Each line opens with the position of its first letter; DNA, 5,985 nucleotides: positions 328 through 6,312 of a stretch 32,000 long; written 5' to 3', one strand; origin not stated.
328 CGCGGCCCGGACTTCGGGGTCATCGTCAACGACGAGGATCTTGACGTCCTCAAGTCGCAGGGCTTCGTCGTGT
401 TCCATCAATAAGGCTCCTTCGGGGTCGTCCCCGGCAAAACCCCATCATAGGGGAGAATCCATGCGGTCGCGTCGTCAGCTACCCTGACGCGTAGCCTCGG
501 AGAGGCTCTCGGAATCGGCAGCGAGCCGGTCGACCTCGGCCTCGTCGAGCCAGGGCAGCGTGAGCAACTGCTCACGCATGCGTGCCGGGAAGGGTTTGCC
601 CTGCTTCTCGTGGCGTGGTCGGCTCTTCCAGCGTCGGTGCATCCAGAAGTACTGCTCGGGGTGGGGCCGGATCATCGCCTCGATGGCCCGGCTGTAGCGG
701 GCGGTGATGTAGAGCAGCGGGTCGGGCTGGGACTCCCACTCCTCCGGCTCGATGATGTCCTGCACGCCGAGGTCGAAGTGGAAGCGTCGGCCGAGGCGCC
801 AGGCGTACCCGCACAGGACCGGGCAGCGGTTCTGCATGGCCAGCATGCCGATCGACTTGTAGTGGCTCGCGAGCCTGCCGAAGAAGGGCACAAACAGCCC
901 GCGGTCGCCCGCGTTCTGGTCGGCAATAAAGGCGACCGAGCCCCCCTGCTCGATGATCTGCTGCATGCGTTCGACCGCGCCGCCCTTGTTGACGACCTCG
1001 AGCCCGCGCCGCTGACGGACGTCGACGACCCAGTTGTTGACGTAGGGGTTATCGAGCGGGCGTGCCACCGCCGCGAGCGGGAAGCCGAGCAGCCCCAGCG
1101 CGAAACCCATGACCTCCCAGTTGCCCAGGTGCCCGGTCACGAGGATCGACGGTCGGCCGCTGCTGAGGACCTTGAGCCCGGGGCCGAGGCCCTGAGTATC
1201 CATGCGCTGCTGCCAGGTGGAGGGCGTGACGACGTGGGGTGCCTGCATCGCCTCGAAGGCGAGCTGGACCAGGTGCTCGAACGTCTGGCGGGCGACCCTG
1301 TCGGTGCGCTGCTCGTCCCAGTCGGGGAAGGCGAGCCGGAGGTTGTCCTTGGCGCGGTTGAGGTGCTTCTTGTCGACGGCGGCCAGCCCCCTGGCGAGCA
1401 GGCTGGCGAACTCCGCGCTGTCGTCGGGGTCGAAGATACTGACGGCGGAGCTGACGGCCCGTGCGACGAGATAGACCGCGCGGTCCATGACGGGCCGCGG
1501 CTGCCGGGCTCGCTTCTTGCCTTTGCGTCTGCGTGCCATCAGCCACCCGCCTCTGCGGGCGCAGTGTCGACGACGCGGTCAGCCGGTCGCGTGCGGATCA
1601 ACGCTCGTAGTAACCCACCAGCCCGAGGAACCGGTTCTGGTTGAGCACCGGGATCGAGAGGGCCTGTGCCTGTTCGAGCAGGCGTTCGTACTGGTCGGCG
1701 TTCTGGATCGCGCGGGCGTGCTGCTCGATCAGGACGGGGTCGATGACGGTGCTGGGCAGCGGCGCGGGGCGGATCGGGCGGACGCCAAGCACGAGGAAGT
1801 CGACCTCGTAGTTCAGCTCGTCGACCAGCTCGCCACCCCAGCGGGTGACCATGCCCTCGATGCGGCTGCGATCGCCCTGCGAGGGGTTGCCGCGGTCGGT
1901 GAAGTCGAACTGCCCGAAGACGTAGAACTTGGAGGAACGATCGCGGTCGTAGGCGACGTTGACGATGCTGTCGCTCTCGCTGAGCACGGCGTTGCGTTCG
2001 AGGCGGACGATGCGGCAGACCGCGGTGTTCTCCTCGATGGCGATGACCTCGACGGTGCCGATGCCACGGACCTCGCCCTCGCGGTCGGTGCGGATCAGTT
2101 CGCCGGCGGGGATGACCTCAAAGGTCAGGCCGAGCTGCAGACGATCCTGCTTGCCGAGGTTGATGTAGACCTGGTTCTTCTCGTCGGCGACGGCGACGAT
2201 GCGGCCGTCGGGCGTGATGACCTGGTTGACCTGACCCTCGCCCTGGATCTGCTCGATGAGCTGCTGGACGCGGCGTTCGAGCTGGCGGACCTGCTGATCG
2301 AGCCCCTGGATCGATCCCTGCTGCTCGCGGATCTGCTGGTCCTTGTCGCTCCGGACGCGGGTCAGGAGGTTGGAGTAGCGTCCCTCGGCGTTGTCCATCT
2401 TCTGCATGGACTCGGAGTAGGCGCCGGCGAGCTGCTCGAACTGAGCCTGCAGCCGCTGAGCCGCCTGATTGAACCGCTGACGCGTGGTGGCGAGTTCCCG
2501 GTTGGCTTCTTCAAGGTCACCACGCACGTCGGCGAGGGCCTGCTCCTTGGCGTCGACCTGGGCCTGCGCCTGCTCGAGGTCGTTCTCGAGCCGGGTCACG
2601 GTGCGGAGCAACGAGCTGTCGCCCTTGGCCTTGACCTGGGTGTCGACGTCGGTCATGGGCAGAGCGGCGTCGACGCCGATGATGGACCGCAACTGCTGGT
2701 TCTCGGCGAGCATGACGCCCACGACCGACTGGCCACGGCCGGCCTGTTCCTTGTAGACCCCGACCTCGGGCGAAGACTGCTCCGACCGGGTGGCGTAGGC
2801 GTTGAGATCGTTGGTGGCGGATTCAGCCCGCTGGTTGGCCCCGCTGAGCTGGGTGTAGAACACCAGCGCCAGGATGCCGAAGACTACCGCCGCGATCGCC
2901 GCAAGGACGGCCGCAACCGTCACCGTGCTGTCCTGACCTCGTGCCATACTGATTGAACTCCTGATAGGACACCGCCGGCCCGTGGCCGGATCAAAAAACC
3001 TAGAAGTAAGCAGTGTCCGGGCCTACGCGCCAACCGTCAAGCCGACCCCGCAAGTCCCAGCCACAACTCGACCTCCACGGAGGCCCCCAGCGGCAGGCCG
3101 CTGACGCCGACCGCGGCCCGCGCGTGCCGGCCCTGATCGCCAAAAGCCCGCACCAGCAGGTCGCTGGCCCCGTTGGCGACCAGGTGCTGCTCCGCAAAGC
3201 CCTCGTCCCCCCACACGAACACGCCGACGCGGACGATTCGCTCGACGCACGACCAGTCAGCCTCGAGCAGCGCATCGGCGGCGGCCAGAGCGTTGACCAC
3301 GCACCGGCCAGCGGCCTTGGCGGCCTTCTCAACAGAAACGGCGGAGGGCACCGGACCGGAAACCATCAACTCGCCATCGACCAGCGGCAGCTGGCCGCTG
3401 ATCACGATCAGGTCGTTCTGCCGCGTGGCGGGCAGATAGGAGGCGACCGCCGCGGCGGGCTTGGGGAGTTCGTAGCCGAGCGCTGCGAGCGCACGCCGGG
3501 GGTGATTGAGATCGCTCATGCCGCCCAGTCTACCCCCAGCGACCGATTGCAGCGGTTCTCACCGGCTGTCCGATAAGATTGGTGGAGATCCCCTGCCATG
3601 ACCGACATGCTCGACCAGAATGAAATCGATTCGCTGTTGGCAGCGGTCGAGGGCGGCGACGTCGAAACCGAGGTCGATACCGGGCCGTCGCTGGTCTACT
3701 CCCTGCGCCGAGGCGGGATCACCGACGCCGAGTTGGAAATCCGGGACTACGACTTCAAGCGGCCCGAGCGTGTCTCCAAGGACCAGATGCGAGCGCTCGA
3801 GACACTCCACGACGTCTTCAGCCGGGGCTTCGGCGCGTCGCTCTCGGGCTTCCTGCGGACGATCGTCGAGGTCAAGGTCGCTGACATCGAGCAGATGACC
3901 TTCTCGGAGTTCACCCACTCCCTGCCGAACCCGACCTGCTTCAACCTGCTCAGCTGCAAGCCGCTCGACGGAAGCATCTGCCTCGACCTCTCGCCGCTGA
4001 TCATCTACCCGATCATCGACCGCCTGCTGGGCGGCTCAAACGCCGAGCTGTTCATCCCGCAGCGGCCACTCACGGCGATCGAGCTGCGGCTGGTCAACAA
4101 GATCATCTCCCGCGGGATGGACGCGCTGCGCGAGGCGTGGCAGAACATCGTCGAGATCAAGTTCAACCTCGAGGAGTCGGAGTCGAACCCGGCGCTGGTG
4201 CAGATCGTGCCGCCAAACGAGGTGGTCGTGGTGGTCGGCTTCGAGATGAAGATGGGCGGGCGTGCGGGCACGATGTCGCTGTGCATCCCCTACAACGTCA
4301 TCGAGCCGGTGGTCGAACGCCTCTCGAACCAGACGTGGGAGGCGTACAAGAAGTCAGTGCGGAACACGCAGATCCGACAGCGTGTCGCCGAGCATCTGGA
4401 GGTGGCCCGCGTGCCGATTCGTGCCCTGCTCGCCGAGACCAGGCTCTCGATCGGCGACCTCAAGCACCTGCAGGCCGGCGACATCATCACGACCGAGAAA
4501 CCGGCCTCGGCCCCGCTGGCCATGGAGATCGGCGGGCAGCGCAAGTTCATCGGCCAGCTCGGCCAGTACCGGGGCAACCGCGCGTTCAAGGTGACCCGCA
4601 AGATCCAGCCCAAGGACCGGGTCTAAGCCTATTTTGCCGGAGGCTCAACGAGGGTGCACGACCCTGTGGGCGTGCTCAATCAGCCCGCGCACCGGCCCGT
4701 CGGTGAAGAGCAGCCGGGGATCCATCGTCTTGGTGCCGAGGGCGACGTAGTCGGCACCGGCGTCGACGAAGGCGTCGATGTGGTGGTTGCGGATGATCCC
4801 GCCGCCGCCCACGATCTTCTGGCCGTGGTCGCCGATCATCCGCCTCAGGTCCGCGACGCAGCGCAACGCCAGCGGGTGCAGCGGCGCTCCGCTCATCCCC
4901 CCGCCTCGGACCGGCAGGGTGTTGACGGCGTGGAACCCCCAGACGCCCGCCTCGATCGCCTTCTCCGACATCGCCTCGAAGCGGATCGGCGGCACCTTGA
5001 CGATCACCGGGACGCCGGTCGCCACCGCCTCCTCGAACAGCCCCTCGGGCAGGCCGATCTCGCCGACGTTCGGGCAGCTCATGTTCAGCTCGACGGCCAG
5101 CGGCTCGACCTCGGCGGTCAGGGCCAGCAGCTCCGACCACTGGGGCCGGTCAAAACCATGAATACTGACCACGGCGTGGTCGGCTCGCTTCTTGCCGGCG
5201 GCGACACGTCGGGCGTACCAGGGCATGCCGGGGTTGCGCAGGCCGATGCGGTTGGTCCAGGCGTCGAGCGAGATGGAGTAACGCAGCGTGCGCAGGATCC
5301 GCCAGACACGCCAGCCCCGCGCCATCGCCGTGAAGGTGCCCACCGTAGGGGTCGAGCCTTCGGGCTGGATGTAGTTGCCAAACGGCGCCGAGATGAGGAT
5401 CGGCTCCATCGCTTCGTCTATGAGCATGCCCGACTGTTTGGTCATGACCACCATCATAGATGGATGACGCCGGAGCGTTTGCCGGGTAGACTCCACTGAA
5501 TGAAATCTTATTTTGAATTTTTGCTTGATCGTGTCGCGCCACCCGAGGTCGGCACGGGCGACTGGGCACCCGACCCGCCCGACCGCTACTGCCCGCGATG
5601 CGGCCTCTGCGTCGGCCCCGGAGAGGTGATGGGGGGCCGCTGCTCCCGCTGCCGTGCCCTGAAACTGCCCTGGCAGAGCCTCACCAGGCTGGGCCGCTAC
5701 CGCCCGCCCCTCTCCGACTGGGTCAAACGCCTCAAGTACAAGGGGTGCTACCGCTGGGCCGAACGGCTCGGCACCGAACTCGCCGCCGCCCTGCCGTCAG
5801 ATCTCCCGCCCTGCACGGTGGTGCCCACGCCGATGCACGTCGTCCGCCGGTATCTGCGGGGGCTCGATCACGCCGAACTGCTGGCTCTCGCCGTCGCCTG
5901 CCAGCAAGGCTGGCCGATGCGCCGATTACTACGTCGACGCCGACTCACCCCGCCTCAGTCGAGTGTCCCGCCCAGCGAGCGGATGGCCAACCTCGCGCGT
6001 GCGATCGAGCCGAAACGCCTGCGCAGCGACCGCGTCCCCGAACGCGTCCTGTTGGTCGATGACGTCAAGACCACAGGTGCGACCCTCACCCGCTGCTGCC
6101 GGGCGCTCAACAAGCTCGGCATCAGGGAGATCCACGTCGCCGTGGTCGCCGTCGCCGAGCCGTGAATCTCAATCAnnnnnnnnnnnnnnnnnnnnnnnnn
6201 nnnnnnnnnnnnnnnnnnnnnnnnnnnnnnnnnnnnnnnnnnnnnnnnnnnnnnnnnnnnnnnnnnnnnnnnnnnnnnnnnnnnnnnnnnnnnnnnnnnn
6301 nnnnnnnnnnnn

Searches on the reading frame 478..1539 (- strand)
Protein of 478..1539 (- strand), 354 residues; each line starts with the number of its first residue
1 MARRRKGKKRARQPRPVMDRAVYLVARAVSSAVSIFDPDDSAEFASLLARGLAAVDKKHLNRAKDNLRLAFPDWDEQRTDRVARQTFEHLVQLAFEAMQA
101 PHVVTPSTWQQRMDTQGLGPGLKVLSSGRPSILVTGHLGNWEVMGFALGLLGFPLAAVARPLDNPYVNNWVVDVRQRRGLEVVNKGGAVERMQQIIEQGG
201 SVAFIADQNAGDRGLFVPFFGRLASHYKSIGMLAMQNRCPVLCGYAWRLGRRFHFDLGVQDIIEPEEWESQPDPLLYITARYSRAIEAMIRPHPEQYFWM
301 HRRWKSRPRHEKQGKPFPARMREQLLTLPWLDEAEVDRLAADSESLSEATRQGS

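Call 25: search_protein_families(library=pfam, proteins=[window:478-1539:-], max_evalue=0.001)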
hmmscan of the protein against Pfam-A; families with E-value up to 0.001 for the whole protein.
window:478-1539:- (354 aa): 1 family
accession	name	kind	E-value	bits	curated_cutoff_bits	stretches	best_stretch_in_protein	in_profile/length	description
PF03279.18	Lip_A_acyltrans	-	3.4e-47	161.5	22.3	1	29-305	22-294/295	Bacterial lipid A biosynthesis acyltransferase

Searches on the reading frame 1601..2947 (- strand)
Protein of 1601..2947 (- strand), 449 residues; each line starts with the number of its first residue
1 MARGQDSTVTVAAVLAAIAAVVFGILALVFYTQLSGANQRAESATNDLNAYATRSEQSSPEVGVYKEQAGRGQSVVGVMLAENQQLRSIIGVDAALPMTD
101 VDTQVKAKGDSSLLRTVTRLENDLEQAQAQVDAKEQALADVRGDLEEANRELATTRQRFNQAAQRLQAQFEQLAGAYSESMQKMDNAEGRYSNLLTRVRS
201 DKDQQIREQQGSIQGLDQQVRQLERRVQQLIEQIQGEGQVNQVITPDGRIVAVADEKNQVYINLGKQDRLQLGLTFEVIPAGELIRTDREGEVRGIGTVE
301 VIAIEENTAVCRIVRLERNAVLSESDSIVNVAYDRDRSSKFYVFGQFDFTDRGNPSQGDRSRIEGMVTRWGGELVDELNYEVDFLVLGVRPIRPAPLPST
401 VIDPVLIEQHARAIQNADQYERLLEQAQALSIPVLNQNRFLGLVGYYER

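Call 25: search_protein_families(library=pfam, proteins=[window:1601-2947:-], max_evalue=0.001)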
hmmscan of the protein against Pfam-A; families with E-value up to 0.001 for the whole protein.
window:1601-2947:- (449 aa): 2 families
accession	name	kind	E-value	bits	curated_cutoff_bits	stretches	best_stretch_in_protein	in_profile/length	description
PF21007.2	FBF1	-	3.7e-05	22.9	45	1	105-230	312-434/524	Fas-binding factor 1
PF06810.17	Phage_scaffold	-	0.00019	21.9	35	1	112-231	31-149/170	Phage capsid assembly scaffolding protein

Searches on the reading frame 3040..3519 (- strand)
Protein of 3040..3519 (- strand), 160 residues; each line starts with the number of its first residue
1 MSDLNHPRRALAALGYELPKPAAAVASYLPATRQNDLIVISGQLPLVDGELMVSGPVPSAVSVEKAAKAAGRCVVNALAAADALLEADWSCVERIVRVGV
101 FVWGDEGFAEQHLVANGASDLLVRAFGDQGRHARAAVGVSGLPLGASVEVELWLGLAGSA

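Call 25: search_protein_families(library=pfam, proteins=[window:3040-3519:-], max_evalue=0.001)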
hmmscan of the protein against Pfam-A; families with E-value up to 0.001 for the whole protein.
window:3040-3519:- (160 aa): 2 families
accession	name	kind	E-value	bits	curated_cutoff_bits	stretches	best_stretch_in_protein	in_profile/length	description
PF01042.26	Ribonuc_L-PSP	-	1.4e-14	54.5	27.3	1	23-152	6-117/121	Endoribonuclease L-PSP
PF14588.11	YjgF_endoribonc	-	1.2e-13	51.6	35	1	11-150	4-142/148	YjgF/chorismate_mutase-like, putative endoribonuclease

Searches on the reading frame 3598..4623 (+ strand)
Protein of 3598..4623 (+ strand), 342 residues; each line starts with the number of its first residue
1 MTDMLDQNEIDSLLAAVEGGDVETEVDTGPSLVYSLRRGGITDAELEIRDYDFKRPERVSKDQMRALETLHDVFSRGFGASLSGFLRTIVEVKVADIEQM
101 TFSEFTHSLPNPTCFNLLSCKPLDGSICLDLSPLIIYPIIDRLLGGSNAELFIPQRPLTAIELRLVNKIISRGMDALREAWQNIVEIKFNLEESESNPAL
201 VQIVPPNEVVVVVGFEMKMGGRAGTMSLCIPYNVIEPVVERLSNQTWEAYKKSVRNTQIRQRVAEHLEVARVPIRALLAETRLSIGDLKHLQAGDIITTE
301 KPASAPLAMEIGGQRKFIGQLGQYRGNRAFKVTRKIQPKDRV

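Call 25: search_protein_families(library=pfam, proteins=[window:3598-4623:+], max_evalue=0.001)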
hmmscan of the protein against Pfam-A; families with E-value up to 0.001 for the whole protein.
window:3598-4623:+ (342 aa): 2 families
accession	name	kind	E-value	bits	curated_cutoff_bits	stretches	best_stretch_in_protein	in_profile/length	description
PF02154.20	FliM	-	9.7e-66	221.8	27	1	51-242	1-192/192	Flagellar motor switch protein FliM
PF01052.25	FliMN_C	-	2.9e-18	66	23.8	1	266-336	2-72/73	Type III flagellar switch regulator (C-ring) FliN C-term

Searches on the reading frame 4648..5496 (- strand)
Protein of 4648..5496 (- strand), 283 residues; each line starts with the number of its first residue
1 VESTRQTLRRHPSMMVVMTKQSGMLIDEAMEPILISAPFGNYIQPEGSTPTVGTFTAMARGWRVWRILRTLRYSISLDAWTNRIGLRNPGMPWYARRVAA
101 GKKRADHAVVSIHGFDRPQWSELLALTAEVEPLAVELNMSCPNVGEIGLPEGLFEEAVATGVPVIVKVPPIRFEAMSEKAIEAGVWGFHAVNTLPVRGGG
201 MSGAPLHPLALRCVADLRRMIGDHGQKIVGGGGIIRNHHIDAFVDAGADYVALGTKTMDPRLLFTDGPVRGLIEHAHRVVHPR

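Call 25: search_protein_families(library=pfam, proteins=[window:4648-5496:-], max_evalue=0.001)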
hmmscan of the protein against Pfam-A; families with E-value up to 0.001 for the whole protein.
window:4648-5496:- (283 aa): 1 family
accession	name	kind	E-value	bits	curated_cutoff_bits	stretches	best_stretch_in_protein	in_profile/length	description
PF01180.27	DHO_dh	-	2.1e-14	53.8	27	1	80-257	65-272/291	Dihydroorotate dehydrogenase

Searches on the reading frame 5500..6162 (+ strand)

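Call 25: search_protein_families(library=pfam, proteins=[window:5500-6162:+], max_evalue=0.001)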
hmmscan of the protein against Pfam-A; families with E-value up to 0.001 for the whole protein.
window:5500-6162:+ (221 aa): 1 family
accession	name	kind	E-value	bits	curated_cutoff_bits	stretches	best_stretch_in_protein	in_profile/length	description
PF00156.33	Pribosyltran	-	8.8e-08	32.1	26.3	1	165-217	79-124/158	Phosphoribosyl transferase domain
